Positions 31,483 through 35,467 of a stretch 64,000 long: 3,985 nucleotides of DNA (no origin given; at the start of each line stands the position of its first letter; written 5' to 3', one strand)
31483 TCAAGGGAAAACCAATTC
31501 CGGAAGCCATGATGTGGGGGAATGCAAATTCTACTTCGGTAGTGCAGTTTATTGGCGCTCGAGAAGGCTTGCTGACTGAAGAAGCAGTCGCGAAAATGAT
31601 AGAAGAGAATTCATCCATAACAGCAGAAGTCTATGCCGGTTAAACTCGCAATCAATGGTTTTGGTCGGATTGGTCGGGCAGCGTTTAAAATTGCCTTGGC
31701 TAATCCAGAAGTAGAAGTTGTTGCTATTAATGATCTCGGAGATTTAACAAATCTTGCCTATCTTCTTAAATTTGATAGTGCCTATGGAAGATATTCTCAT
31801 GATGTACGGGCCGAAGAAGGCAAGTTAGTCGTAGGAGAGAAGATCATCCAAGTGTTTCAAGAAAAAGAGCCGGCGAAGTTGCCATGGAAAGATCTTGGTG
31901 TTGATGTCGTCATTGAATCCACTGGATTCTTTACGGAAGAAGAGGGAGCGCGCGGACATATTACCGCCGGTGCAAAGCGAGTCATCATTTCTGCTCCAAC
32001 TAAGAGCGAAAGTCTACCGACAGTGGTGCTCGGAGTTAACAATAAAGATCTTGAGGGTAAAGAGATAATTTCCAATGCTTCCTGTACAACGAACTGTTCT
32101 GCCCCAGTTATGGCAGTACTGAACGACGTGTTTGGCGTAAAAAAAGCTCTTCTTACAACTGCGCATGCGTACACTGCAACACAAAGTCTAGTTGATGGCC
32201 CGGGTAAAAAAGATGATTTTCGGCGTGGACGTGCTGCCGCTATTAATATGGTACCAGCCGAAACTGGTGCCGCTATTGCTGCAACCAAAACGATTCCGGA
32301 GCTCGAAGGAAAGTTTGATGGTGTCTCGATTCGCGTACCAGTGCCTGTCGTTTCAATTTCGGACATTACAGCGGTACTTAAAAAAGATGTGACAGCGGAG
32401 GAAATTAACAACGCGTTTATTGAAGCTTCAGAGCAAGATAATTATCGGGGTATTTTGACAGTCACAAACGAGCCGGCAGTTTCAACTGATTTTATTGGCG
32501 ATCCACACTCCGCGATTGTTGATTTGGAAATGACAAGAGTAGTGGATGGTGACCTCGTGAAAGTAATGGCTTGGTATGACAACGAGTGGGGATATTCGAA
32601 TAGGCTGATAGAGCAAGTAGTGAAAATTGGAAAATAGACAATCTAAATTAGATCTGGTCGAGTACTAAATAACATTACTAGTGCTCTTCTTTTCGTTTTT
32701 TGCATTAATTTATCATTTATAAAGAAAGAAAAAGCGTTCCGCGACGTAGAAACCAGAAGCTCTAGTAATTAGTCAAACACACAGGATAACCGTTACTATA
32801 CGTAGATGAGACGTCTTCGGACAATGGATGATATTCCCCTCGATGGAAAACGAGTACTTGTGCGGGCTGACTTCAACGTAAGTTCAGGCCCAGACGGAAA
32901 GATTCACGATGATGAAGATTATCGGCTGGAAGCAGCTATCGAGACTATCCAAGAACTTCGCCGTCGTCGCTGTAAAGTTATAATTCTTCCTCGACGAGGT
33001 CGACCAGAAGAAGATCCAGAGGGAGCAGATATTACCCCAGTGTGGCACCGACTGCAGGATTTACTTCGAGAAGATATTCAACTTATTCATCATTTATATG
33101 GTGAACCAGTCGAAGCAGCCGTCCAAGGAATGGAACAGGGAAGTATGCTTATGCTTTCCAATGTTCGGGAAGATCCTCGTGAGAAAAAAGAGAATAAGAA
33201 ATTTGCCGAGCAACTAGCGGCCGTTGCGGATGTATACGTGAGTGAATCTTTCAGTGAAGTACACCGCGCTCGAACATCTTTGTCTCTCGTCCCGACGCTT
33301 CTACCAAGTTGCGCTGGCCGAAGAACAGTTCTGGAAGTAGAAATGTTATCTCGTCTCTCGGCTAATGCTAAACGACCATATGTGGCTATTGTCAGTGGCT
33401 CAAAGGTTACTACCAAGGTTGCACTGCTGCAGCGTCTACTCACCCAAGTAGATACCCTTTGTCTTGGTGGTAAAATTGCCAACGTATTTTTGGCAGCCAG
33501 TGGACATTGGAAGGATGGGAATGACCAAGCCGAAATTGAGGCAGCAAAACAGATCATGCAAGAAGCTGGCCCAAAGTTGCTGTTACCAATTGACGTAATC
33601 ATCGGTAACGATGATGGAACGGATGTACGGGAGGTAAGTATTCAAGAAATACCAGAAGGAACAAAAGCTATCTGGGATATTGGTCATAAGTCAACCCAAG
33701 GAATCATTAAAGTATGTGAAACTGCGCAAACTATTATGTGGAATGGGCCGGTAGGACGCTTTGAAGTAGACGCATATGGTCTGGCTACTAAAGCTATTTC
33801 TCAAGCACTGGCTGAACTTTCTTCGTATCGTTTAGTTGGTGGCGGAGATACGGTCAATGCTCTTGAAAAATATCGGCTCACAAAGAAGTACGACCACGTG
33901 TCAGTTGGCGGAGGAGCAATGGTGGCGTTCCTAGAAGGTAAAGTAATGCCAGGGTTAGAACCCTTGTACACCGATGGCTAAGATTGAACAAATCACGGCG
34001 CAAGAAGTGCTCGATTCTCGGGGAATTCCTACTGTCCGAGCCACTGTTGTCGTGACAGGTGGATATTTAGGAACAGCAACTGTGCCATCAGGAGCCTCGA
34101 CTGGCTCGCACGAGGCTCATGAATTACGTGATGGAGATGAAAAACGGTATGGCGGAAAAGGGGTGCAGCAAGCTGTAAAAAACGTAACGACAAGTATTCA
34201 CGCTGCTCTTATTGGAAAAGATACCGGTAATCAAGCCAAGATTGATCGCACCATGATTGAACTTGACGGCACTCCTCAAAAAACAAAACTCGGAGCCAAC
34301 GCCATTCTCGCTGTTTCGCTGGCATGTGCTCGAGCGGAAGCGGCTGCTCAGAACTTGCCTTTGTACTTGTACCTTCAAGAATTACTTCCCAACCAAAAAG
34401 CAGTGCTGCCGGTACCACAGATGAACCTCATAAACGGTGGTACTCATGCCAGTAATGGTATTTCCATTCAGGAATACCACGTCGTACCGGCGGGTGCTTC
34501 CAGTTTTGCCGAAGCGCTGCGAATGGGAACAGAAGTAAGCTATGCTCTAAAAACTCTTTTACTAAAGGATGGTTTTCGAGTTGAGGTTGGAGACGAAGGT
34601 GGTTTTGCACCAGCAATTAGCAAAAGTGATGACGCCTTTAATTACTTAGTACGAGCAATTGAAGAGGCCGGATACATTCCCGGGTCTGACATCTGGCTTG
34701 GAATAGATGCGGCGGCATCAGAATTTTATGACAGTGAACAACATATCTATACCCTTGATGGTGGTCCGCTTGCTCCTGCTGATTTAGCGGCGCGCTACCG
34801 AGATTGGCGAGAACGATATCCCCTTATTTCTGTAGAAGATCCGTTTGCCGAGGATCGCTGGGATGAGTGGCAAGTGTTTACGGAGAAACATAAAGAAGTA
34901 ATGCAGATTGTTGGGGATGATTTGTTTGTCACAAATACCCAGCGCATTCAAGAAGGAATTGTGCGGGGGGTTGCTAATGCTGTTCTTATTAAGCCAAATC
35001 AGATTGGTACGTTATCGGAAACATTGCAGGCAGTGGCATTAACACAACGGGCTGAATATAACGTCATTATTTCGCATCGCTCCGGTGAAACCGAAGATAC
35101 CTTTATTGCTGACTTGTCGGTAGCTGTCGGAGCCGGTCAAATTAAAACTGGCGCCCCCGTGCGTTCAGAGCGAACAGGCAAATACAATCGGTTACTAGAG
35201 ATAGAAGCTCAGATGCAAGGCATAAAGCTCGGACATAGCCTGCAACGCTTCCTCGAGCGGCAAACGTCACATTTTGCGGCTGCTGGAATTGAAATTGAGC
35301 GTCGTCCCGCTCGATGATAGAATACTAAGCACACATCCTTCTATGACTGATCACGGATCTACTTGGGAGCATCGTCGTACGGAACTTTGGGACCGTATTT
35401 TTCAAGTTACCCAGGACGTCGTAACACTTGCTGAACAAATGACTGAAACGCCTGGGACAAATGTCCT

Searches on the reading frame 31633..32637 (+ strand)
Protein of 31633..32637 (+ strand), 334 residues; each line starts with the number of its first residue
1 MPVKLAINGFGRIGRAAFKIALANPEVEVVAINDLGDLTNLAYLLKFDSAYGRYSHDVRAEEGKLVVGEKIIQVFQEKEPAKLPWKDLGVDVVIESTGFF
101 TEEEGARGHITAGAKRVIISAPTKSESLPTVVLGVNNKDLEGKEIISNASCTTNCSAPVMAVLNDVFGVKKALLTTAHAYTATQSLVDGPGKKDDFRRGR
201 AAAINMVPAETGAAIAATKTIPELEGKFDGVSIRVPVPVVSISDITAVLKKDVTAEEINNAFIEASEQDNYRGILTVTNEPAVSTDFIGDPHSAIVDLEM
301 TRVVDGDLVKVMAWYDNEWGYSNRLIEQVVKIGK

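Call 26: search_protein_families(library=pfam, proteins=[window:31633-32637:+], max_evalue=0.0001)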
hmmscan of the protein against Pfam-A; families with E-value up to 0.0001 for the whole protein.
window:31633-32637:+ (334 aa): 2 families
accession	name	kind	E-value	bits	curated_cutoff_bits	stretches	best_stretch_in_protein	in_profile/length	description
PF02800.25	Gp_dh_C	-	6.3e-56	188.8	24.4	1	157-315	2-158/158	Glyceraldehyde 3-phosphate dehydrogenase, C-terminal domain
PF00044.30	Gp_dh_N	-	9.8e-39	132.2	31.7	1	3-102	1-100/101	Glyceraldehyde 3-phosphate dehydrogenase, NAD binding domain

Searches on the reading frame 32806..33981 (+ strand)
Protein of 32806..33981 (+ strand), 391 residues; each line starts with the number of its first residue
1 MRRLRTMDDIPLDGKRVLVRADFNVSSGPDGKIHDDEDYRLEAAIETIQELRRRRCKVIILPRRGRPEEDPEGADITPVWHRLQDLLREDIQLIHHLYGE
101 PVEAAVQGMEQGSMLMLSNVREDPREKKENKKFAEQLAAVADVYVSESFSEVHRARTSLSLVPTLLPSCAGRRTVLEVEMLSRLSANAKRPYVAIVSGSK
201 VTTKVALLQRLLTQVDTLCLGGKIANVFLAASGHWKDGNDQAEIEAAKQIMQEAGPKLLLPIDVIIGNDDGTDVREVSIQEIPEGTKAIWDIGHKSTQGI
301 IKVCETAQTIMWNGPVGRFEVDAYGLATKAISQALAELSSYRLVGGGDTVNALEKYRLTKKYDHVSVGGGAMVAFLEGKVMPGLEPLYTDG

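Call 26: search_protein_families(library=pfam, proteins=[window:32806-33981:+], max_evalue=0.0001)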
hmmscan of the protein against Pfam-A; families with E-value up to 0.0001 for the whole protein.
window:32806-33981:+ (391 aa): 1 family
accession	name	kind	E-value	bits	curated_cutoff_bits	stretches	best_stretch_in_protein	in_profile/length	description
PF00162.24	PGK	-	7.3e-105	351.5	27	1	7-379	1-379/379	Phosphoglycerate kinase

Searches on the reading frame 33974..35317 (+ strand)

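Call 26: search_protein_families(library=pfam, proteins=[window:33974-35317:+], max_evalue=0.0001)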
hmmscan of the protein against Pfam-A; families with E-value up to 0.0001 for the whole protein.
window:33974-35317:+ (447 aa): 2 families
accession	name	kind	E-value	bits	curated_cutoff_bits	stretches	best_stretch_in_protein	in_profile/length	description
PF00113.28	Enolase_C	-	8.5e-104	347.4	21.5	1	143-414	2-281/296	Enolase, C-terminal TIM barrel domain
PF03952.21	Enolase_N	-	8.4e-56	188.2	35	1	4-134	1-131/131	Enolase, N-terminal domain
